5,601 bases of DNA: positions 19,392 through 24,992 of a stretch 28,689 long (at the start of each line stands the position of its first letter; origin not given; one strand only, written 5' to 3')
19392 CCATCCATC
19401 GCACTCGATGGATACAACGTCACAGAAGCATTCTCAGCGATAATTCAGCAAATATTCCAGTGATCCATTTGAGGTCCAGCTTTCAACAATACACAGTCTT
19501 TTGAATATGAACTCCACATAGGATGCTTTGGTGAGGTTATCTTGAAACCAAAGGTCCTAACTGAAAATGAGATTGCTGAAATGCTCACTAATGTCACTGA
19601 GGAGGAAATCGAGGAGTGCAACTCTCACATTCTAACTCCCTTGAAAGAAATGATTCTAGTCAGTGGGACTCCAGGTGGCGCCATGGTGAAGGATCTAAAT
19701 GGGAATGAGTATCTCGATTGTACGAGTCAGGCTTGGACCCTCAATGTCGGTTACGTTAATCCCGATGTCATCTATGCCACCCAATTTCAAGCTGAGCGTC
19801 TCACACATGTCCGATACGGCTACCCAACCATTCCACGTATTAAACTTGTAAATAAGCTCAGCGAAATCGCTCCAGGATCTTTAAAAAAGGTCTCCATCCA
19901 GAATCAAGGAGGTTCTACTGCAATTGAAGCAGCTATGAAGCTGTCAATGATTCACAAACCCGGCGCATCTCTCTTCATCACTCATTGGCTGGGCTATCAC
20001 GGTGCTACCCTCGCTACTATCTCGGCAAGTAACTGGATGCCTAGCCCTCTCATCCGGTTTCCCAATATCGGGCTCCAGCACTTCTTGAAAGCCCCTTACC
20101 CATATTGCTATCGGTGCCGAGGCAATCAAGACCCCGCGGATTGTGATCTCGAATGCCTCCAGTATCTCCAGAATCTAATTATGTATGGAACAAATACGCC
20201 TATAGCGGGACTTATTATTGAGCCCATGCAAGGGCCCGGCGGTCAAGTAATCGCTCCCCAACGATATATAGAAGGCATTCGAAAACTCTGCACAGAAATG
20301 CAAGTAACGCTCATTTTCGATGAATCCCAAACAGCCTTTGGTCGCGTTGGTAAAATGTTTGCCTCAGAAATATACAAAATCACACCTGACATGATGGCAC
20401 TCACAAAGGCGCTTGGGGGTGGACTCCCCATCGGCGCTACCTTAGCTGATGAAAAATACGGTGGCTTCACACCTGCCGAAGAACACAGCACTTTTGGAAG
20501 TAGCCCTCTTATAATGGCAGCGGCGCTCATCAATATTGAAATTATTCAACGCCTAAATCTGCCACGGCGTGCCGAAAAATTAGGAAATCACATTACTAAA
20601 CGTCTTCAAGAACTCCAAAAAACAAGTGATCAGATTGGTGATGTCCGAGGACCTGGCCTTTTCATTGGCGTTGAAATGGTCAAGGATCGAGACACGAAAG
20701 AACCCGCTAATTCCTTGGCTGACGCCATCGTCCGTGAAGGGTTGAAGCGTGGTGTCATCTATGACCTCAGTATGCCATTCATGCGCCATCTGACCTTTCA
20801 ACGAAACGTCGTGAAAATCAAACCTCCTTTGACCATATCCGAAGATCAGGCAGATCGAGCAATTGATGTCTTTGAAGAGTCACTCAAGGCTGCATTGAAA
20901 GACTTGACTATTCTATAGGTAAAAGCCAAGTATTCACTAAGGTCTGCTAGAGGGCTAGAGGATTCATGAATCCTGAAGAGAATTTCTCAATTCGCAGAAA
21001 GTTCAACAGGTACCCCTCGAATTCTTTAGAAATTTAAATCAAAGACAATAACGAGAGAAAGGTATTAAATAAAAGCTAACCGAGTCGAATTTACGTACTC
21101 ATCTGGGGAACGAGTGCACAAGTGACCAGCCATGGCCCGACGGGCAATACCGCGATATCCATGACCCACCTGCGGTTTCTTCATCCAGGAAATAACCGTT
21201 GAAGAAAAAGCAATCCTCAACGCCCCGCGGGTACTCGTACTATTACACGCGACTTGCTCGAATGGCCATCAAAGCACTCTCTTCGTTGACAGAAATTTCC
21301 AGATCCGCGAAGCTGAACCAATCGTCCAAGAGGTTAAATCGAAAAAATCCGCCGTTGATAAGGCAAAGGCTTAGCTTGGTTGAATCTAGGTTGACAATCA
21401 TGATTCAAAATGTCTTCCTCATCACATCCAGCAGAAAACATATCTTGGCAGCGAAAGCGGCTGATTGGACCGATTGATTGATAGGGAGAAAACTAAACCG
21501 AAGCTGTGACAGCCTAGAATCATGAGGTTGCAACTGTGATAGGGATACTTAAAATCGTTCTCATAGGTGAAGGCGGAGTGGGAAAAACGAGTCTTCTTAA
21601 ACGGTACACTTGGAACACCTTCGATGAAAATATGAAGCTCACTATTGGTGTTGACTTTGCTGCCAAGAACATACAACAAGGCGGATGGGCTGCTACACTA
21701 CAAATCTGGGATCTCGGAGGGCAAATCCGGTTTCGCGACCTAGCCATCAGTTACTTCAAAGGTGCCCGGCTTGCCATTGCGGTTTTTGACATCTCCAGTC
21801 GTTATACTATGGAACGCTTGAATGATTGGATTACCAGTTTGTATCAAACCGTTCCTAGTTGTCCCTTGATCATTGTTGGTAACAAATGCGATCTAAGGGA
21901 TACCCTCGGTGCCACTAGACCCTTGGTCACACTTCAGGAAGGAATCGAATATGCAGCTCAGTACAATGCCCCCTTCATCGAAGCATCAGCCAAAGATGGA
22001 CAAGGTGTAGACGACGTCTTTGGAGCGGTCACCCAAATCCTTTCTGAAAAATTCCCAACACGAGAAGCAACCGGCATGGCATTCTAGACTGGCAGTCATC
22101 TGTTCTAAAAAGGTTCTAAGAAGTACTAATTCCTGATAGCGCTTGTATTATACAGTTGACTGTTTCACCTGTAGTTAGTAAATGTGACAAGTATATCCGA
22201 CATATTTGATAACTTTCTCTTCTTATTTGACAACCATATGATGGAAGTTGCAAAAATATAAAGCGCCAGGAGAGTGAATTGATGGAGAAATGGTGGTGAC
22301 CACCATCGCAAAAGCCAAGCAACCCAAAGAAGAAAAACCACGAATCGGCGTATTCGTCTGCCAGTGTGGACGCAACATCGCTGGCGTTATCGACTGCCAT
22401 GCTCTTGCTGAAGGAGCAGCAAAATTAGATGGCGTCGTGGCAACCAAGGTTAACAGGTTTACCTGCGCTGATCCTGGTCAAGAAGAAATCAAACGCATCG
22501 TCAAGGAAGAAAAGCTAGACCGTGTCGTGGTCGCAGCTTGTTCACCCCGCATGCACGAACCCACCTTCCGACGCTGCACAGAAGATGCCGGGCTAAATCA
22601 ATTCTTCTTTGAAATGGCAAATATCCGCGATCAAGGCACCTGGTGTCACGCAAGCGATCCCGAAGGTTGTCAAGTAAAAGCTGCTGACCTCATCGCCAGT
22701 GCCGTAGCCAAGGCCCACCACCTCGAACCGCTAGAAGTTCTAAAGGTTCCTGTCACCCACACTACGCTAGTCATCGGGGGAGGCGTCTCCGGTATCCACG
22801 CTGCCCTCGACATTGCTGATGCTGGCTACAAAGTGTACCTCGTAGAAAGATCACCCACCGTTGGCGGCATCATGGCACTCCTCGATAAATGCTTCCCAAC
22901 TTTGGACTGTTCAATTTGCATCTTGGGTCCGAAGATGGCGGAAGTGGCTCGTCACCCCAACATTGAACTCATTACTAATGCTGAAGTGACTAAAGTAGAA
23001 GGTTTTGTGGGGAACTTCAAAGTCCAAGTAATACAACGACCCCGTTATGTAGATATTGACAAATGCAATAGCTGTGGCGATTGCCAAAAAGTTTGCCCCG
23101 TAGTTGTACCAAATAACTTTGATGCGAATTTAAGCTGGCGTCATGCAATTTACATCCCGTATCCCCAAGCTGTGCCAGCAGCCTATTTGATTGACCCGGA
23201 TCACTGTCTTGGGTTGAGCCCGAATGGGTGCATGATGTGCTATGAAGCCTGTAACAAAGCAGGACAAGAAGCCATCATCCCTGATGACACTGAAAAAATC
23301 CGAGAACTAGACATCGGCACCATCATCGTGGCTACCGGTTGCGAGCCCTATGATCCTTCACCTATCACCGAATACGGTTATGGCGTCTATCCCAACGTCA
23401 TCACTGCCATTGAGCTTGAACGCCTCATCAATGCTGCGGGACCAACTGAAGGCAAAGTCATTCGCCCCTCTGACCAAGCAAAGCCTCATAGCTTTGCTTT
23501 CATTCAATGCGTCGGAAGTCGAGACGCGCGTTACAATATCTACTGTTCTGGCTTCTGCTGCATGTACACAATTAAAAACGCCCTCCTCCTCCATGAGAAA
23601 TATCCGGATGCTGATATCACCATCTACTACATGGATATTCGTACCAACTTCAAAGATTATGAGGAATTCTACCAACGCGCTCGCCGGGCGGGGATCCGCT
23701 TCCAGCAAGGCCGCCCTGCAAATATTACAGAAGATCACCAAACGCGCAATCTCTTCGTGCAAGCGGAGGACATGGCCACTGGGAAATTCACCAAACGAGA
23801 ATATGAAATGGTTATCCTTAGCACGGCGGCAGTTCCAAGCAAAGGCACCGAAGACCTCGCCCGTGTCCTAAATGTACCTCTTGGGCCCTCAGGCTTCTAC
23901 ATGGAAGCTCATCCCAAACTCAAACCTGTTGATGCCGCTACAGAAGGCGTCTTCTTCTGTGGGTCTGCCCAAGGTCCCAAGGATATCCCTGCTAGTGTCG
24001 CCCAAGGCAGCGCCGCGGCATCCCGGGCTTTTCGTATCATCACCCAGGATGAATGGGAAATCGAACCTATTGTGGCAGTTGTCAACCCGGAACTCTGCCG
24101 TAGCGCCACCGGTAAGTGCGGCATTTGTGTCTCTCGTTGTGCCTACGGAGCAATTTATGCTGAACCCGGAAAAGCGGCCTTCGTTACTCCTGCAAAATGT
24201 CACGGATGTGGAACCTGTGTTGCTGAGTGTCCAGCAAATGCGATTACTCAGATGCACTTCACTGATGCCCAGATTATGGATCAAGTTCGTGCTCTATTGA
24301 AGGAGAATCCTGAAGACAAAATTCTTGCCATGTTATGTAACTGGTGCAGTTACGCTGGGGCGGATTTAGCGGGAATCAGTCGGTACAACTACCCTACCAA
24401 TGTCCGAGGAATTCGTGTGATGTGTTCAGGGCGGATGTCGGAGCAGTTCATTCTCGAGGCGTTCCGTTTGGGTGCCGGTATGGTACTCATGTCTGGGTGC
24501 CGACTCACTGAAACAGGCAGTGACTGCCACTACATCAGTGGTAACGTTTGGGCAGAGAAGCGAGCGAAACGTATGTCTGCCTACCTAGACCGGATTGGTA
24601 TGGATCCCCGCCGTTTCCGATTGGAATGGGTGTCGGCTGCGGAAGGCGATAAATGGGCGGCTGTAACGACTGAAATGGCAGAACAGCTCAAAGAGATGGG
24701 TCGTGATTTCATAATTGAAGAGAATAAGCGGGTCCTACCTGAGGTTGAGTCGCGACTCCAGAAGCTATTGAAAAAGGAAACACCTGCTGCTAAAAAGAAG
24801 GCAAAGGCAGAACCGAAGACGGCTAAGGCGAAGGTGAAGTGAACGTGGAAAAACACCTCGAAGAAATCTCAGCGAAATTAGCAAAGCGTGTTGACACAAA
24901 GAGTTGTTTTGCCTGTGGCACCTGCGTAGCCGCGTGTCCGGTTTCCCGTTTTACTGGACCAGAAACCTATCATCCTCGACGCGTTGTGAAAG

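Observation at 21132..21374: Hidden 80-aa gene with TGA at the first Cys of a CxxC motif: candidate new archaeal selenoprotein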

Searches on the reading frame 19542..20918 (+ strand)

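Call 7: search_protein_families(library=pfam, proteins=[window:19542-20918:+], max_evalue=1)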
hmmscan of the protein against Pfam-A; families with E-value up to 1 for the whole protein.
window:19542-20918:+ (458 aa): 1 family
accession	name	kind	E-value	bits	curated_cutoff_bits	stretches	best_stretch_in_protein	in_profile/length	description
PF00202.27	Aminotran_3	-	1.6e-84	284.4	30.5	1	45-446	17-401/403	Aminotransferase class-III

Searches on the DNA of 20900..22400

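Call 45: search_rna_families(source=window, start=20900, end=22400, threshold=evalue, max_evalue=10)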
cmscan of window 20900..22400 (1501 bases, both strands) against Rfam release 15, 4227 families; matches with E-value up to 10: 3.
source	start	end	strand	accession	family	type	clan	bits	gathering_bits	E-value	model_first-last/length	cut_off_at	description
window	22203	22257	+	RF02125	JPX_2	Gene; lncRNA;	-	16.4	48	2.4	1-69/69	no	JPX transcript, XIST activator conserved region 2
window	21956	21991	-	RF01145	sR14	Gene; snRNA; snoRNA; CD-box;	-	15.3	38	0.32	21-54/54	no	Small nucleolar RNA sR14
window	22240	22345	+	RF01932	bxd_4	Gene; lncRNA;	-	15.2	40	8.7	1-106/106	no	Bithoraxoid conserved region 4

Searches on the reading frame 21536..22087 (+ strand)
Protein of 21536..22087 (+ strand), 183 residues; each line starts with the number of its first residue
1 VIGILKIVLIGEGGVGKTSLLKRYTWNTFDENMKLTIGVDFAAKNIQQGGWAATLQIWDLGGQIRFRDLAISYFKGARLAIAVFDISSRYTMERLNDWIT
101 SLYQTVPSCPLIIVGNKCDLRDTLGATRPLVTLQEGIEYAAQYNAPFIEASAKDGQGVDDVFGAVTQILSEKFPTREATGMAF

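Call 7: search_protein_families(library=pfam, proteins=[window:21536-22087:+], max_evalue=1)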
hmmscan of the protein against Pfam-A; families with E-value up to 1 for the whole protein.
window:21536-22087:+ (183 aa): 13 families
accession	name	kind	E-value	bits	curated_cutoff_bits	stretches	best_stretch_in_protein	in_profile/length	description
PF00071.28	Ras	-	5.8e-44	150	21.6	1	6-167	1-158/162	Ras family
PF08477.19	Roc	-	5e-31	107.8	27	1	6-119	1-119/119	Ras of Complex, Roc, domain of DAPkinase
PF00025.27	Arf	-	1.2e-14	54.6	22.3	1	5-164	15-169/174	ADP-ribosylation factor family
PF04670.18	Gtr1_RagA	-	9.9e-08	32.1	22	1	6-120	1-123/232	Gtr1/RagA G protein conserved region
PF00009.33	GTP_EFTU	-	2.3e-06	27.7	26.5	1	50-169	66-186/188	Elongation factor Tu GTP binding domain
PF01926.29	MMR_HSR1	-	0.00037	21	21.9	1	6-117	1-113/113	50S ribosome-binding GTPase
PF03193.22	RsgA_GTPase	-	0.0032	17.7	30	1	7-25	109-127/174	RsgA GTPase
PF03308.22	MeaB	-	0.012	15.1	23.1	1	90-167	153-233/273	Methylmalonyl Co-A mutase-associated GTPase MeaB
PF13401.12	AAA_22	-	0.014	16.2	27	1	7-25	8-26/130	AAA domain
PF13479.12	AAA_24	-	0.014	15.7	27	1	5-46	3-37/195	AAA domain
PF13191.12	AAA_16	-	0.088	13.7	32.6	1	7-25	27-45/167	AAA ATPase domain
PF12775.13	AAA_7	-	0.094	12.7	25.8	1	7-43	36-71/181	P-loop containing dynein motor region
PF05783.17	DLIC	-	0.16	11.2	19.7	1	7-108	28-133/471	Dynein light intermediate chain (DLIC)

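Call 21: find_encoding_contigs(protein=window:21536-22084:+, flank=3000, max_places=10)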
Protein window:21536-22084:+ (183 aa): 3 contigs read that carry it; 2 places shown.
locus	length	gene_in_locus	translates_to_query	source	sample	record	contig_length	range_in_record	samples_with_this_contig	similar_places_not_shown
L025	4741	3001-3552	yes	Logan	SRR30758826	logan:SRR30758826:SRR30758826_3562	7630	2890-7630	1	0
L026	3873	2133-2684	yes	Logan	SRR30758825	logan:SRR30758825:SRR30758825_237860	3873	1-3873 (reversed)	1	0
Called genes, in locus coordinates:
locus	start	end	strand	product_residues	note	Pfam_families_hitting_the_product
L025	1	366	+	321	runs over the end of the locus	-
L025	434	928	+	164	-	PF00025:Arf, PF00071:Ras, PF08477:Roc (weak)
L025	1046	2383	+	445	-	PF00202:Aminotran_3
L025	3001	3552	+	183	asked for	PF00009:GTP_EFTU (faint), PF00025:Arf, PF00071:Ras, PF04670:Gtr1_RagA, PF08477:Roc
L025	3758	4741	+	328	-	?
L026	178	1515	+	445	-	PF00202:Aminotran_3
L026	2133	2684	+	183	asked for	PF00009:GTP_EFTU (faint), PF00025:Arf, PF00071:Ras, PF04670:Gtr1_RagA, PF08477:Roc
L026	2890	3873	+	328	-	?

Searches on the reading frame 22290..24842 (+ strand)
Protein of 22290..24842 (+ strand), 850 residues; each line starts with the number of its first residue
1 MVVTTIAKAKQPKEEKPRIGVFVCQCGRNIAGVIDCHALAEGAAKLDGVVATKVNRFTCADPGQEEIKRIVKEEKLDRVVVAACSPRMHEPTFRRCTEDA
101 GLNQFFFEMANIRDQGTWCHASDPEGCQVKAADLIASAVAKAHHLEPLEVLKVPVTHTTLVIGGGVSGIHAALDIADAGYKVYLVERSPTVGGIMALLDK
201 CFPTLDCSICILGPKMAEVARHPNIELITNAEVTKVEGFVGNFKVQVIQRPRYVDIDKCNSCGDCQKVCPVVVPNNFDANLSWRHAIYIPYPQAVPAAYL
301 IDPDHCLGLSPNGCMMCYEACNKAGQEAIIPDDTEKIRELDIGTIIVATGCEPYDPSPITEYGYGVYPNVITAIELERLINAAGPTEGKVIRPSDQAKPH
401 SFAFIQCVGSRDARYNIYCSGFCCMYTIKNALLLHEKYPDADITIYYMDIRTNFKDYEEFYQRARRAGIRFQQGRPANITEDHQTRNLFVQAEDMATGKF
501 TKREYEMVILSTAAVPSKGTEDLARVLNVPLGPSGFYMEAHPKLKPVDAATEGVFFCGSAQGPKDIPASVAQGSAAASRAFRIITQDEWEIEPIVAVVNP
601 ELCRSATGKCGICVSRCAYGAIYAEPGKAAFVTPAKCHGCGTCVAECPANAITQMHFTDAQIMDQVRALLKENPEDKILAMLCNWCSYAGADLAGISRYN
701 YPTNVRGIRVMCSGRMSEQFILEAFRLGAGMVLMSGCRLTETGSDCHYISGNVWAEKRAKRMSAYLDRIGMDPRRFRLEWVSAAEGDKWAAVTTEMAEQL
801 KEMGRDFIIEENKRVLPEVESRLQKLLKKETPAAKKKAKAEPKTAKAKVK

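Call 7: search_protein_families(library=pfam, proteins=[window:22290-24842:+], max_evalue=1)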
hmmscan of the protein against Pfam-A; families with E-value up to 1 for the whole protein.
window:22290-24842:+ (850 aa): 27 families (the best 25 are shown)
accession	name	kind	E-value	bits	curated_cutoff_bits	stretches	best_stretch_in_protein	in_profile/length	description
PF02662.21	FlpD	-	2.6e-43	147.4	22.3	1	678-804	1-123/123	Methyl-viologen-reducing hydrogenase, delta subunit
PF12837.12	Fer4_6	-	3.6e-13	49.2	25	3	632-652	4-24/24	4Fe-4S binding domain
PF13237.11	Fer4_10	-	6.7e-11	42.4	25.5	2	598-648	4-53/53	4Fe-4S dicluster domain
PF12838.12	Fer4_7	-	1.6e-10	41.8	27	3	609-651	4-52/52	4Fe-4S dicluster domain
PF13187.11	Fer4_9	-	1.8e-10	41.1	27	2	609-652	4-52/52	4Fe-4S dicluster domain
PF14697.11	Fer4_21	-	1.6e-09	38.2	35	3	609-653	10-58/59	4Fe-4S dicluster domain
PF07992.20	Pyr_redox_2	-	2e-09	37.8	26.1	1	148-192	136-178/291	Pyridine nucleotide-disulphide oxidoreductase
PF00037.32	Fer4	-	3.6e-09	36.5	21.1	2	632-653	3-24/24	4Fe-4S binding domain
PF13484.11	Fer4_16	-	2.5e-08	35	30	2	636-665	1-31/66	4Fe-4S double cluster binding domain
PF12831.13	FAD_oxidored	-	1.2e-07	31.9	27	1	160-195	3-38/416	FAD dependent oxidoreductase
PF00070.33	Pyr_redox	-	5.5e-07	30.4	22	1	159-238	2-68/82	Pyridine nucleotide-disulphide oxidoreductase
PF13534.11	Fer4_17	-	1.7e-06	28.9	22.2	2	636-686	1-49/61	4Fe-4S dicluster domain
PF12797.12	Fer4_2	-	5.5e-06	26.5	24.5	2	252-271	3-22/22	4Fe-4S binding domain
PF25160.1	LdpA_Fe-S-bd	-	2.6e-05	24.4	27.6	2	613-655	9-46/49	LdpA Fe-S cluster-binding domain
PF13183.11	Fer4_8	-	0.00013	22.8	27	3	636-686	4-57/68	4Fe-4S dicluster domain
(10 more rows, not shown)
